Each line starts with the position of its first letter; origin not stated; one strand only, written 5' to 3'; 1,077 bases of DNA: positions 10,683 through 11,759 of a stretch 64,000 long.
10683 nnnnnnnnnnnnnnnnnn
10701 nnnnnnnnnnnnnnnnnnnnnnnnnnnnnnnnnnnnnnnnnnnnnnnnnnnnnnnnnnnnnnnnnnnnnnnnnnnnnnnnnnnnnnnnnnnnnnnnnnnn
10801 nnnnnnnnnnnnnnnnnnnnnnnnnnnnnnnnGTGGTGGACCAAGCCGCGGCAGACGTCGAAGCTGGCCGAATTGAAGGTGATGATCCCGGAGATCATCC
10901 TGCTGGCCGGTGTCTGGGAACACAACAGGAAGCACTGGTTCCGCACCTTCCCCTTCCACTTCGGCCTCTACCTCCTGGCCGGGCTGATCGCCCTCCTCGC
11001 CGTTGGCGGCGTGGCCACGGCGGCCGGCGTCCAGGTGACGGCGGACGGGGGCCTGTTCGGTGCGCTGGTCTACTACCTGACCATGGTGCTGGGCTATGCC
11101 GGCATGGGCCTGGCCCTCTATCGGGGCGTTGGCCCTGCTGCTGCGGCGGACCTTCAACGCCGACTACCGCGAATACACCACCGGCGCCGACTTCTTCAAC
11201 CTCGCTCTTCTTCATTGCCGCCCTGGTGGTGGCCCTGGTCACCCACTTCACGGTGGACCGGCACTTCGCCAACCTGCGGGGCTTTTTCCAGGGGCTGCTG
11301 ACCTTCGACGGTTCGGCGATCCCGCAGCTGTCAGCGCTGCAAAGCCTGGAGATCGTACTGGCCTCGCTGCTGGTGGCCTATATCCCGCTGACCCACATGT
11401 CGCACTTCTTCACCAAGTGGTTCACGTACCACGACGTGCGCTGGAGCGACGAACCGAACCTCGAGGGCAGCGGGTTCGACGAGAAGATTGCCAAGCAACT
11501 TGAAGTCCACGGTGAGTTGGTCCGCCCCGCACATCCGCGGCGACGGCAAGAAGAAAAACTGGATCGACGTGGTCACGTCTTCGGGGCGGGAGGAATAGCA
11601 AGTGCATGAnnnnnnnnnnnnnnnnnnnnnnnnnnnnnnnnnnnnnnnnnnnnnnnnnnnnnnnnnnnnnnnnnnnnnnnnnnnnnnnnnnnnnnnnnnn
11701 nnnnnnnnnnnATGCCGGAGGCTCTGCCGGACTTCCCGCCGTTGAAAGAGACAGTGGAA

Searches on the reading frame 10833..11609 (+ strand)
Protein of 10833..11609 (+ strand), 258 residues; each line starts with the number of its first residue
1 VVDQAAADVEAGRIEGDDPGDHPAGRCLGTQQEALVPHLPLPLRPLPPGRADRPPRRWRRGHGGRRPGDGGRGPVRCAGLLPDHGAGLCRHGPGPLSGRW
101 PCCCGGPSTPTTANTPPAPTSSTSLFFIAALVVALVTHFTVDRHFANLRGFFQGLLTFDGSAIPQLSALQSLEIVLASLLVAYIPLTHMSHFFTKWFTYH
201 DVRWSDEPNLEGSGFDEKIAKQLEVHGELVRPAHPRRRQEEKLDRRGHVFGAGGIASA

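Call 43: search_protein_families(library=pfam, proteins=[window:10833-11609:+], max_evalue=5)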
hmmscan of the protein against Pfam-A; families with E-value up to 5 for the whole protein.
window:10833-11609:+ (258 aa): 1 family
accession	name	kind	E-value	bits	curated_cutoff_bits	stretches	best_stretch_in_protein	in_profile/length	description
PF02665.19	Nitrate_red_gam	-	0.088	12.9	22.9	1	127-199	130-206/217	Nitrate reductase gamma subunit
